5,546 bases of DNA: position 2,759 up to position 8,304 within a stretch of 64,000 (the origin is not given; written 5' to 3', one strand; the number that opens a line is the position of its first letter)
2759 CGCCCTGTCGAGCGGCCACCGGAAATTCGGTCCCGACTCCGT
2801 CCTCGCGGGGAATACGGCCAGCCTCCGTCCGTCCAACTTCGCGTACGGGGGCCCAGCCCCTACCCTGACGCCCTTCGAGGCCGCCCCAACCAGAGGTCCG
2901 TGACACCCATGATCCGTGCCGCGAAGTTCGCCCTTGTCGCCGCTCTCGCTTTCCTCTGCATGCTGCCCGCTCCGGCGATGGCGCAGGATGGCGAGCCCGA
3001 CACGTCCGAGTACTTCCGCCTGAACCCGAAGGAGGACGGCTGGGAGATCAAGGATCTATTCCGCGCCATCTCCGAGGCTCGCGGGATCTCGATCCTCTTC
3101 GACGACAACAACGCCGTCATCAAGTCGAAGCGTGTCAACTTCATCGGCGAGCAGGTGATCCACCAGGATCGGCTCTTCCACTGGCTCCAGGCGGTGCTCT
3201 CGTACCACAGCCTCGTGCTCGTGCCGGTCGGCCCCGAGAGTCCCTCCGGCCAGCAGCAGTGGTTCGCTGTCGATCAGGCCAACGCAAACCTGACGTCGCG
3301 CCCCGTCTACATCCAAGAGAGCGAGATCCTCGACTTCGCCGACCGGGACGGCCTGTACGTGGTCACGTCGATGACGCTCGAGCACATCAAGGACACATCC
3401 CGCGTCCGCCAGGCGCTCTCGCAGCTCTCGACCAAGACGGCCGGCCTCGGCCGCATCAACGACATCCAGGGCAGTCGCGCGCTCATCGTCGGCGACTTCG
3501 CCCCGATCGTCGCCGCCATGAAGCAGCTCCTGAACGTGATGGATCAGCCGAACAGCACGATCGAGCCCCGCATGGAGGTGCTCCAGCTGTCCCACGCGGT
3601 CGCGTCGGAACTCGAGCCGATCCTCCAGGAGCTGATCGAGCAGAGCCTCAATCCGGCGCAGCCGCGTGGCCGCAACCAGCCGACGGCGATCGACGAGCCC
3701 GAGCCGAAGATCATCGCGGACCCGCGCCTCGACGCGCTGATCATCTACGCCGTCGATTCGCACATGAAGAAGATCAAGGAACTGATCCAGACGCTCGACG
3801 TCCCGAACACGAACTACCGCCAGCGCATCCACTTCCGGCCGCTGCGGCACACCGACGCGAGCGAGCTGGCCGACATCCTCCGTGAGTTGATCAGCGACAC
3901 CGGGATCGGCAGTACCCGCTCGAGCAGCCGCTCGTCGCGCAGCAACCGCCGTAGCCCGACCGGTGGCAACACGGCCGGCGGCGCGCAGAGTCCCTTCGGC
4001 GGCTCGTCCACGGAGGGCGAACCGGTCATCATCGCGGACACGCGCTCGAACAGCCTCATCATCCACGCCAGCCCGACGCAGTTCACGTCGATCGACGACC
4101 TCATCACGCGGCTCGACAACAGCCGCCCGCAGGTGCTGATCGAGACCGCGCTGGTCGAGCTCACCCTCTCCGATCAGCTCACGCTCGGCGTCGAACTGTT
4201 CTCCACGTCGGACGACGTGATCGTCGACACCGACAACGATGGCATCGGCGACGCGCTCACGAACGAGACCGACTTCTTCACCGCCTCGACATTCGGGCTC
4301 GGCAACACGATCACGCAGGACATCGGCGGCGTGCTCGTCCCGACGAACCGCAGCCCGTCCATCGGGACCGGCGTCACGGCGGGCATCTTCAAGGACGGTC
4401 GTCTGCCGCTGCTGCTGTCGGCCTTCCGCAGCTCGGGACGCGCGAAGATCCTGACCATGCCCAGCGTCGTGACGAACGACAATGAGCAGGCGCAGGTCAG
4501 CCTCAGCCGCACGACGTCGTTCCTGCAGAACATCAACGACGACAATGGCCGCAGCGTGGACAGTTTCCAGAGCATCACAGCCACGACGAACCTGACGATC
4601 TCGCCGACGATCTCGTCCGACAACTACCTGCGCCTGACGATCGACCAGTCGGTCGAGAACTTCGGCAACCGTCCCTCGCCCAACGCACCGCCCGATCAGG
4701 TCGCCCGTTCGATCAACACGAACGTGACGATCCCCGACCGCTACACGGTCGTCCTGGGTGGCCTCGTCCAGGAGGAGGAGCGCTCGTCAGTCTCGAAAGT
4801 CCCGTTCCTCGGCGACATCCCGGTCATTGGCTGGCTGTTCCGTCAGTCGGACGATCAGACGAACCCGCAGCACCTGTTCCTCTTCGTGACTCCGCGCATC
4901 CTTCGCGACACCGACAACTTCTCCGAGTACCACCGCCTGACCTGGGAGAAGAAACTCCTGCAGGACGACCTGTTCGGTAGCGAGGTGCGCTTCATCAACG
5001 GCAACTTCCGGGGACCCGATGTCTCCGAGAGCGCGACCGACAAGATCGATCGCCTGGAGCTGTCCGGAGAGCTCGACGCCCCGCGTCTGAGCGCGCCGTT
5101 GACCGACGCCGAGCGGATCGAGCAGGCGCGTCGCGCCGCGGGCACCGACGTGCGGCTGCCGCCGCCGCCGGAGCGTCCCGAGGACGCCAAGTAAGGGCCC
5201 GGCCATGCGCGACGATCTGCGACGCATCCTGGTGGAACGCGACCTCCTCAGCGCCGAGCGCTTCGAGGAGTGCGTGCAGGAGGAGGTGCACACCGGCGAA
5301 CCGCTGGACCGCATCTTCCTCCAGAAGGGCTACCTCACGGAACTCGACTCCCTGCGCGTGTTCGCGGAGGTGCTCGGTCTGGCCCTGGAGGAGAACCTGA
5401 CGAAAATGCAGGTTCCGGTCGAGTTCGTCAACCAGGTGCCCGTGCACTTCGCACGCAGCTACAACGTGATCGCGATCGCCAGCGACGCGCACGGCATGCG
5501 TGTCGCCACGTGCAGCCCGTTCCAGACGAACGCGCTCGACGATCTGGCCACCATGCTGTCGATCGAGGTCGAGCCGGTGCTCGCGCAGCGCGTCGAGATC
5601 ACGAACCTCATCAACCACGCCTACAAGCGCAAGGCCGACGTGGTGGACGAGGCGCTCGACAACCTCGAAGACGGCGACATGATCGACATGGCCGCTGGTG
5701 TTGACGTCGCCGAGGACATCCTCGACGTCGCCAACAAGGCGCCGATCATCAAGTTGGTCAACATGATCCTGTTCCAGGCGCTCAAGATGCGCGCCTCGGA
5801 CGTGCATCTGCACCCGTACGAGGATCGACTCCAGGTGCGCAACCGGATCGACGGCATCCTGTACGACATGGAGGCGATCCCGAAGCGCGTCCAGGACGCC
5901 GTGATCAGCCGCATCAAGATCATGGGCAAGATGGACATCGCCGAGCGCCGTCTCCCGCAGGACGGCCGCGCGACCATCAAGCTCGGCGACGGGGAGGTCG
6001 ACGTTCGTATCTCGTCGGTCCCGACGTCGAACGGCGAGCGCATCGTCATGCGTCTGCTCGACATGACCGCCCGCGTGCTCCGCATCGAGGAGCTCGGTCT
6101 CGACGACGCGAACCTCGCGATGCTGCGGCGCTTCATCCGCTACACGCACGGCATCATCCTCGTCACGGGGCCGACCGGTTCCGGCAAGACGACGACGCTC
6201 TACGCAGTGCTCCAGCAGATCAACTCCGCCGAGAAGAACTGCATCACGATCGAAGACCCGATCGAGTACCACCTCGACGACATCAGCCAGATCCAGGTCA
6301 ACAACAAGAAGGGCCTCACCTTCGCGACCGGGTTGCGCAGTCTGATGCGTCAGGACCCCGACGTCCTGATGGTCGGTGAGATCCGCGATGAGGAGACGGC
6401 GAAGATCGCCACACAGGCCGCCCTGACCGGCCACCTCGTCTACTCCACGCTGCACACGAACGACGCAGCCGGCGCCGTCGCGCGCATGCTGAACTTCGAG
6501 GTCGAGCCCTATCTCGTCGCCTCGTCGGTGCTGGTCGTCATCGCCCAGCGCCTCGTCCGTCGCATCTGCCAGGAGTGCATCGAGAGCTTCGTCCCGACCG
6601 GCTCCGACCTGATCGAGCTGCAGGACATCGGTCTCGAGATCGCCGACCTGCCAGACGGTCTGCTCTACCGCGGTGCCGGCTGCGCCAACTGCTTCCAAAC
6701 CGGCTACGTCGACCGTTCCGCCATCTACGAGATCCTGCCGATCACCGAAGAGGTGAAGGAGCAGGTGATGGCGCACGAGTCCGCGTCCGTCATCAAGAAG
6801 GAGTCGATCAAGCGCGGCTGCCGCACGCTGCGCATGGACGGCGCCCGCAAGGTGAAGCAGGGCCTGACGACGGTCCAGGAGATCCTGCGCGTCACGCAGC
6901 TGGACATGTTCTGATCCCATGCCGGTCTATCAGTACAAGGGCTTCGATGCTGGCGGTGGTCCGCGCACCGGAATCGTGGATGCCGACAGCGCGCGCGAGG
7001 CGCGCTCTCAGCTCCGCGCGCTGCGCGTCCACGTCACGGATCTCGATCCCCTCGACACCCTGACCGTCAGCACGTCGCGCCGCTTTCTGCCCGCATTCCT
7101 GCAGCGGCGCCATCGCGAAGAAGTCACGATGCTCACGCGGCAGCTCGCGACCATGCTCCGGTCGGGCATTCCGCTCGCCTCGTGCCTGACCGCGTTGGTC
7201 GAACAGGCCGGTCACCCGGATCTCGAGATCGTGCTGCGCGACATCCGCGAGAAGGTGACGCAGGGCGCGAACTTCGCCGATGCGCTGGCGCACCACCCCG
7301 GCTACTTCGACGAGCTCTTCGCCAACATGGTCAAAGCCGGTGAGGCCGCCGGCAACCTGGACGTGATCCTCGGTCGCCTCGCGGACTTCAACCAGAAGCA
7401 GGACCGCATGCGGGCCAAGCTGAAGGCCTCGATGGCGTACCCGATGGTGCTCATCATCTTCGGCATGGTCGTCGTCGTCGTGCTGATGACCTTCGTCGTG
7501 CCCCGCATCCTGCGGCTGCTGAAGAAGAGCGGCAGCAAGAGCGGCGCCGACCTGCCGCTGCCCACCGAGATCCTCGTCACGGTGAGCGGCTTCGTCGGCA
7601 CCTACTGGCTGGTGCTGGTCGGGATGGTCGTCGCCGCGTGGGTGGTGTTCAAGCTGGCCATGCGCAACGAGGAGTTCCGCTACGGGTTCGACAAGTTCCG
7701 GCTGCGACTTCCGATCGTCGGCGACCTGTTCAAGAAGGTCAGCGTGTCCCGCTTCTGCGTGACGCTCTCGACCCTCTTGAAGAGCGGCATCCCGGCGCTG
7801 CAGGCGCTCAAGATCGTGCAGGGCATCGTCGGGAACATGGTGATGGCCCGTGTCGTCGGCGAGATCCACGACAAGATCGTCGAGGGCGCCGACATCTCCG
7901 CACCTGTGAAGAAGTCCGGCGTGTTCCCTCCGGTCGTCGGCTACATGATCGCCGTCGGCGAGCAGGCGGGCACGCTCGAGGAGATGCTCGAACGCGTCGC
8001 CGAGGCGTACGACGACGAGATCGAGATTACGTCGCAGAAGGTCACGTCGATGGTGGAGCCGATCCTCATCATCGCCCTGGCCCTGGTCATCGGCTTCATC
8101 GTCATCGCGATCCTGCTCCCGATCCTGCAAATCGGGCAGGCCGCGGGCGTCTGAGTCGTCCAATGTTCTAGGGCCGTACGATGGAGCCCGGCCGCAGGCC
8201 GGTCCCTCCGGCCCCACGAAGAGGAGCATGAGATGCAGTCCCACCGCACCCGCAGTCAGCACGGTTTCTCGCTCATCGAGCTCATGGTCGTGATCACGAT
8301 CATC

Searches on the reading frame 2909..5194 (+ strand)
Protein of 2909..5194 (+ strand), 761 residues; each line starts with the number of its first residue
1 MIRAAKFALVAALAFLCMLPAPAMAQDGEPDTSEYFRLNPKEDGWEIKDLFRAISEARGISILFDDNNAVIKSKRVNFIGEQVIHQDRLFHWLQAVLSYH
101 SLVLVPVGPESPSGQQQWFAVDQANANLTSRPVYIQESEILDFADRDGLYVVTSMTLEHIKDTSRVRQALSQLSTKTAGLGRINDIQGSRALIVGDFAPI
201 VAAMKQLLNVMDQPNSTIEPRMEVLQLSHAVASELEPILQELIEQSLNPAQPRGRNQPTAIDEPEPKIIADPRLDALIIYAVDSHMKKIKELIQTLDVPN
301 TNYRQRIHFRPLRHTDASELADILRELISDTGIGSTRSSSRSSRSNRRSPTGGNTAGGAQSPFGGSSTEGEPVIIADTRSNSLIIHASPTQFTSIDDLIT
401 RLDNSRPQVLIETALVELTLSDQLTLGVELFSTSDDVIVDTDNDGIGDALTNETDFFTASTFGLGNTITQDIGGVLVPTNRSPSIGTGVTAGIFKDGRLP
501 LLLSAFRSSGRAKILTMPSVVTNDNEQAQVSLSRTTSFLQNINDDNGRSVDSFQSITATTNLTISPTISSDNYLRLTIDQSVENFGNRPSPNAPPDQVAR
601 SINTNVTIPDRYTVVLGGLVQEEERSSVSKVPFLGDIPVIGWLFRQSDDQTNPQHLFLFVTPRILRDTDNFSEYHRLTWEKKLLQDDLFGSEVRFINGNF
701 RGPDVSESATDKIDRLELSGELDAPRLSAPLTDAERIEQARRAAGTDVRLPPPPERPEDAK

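Call 40: search_protein_families(library=ncbifam, proteins=[window:2909-5194:+], max_evalue=0.1)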
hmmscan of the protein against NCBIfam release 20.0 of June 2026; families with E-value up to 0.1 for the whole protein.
window:2909-5194:+ (761 aa): 9 families
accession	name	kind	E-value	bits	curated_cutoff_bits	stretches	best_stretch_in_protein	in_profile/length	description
TIGR02517.1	type_II_gspD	equivalog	1.7e-94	317.4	351.35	1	45-671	6-596/600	type II secretion system secretin GspD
TIGR02515.1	IV_pilus_PilQ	subfamily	7.8e-56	189.9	284.35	2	312-665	104-427/428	type IV pilus secretin PilQ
TIGR02516.1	type_III_yscC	equivalog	4.5e-38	131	238.45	2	363-666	190-462/463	type III secretion system outer membrane ring subunit SctC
NF011873.0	PRK15346.1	equivalog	2.2e-30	105.8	524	3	488-653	318-482/499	EscC/YscC/HrcC family type III secretion system outer membrane ring protein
TIGR02519.1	pilus_MshL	equivalog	2.1e-29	102.5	250.2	1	377-665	4-290/290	pilus (MSHA type) biogenesis protein MshL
NF010083.0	PRK13568.1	equivalog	3.8e-25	88.5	554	2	497-666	249-418/419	DNA uptake porin HofQ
NF042912.1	Amuc_1098_fam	equivalog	2.4e-19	68.9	750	1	600-665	731-796/805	Amuc_1098 family type IV pilus outer membrane protein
NF007851.2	PRK10560.1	exception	2.9e-12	46.1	598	1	497-665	241-409/412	DNA uptake porin HofQ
TIGR02520.1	pilus_B_mal_scr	equivalog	0.0034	16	287.65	1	460-583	304-428/513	PilN family type IVB pilus formation outer membrane protein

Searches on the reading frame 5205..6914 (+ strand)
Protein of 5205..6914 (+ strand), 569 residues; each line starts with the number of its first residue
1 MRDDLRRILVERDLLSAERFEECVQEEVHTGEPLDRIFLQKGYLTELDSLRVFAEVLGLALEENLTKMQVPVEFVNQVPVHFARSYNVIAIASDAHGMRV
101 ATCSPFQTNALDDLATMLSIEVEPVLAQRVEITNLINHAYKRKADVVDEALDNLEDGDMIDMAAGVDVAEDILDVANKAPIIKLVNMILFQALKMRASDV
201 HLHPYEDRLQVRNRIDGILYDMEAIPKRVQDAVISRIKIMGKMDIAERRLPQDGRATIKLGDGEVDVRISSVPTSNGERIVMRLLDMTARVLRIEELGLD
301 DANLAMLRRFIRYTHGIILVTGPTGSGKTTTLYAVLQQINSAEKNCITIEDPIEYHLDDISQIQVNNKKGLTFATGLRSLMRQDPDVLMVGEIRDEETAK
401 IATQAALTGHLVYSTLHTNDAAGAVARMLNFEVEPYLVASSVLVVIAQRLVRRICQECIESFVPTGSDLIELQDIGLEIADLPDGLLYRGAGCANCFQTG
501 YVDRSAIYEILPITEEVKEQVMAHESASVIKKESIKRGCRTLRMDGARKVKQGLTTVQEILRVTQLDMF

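Call 5: search_protein_families(library=pfam, proteins=[window:5205-6914:+], max_evalue=0.01)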
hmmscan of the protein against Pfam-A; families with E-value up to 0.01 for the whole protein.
window:5205-6914:+ (569 aa): 15 families
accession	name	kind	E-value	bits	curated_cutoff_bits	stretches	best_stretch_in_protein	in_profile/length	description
PF00437.27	T2SSE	-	3e-130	434.6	24.9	1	176-562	3-370/370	Type II/IV secretion system protein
PF05157.20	MshEN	-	1.3e-11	44.8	23.1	1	63-143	6-87/90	MshEN domain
PF13401.12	AAA_22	-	2.5e-06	28.3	27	1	312-360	2-50/130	AAA domain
PF25199.1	nSTAND_NTPase5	-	2.7e-05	24.5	34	1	317-368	43-95/145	Novel STAND NTPase 5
PF13191.12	AAA_16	-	5.6e-05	24.1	32.6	1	305-408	14-109/167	AAA ATPase domain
PF20720.3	nSTAND3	-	0.0005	20.2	27.2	1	314-353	16-55/155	Novel STAND NTPase 3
PF13604.12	AAA_30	-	0.00059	20.1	27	1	304-344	7-47/191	AAA domain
PF13086.12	AAA_11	-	0.0017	18.6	27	1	300-345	3-53/257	AAA domain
PF12775.13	AAA_7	-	0.0021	18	25.8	0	315-349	33-67/181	P-loop containing dynein motor region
PF13476.12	AAA_23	-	0.0027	18.8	27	1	314-335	18-39/201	AAA domain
PF06414.18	Zeta_toxin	-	0.0034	17.3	22.3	0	317-350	18-50/199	Zeta toxin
PF13173.12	AAA_14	-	0.0043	17.5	27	0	316-360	3-48/129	AAA domain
PF02492.25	cobW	-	0.0048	16.9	20.7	0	317-358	2-43/180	CobW/HypB/UreG, nucleotide-binding domain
PF13555.12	AAA_29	-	0.0053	16.9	27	0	315-335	22-42/61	P-loop containing region of AAA domain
PF13245.12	AAA_19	-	0.0082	16.8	25.1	0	314-344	10-40/134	AAA domain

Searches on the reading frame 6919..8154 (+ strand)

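Call 5: search_protein_families(library=pfam, proteins=[window:6919-8154:+], max_evalue=0.01)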
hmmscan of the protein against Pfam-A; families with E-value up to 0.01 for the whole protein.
window:6919-8154:+ (411 aa): 1 family
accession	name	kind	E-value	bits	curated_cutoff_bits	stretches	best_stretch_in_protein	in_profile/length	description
PF00482.28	T2SSF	-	4e-64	214.6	25.2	2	73-195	2-125/125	Type II secretion system (T2SS), protein F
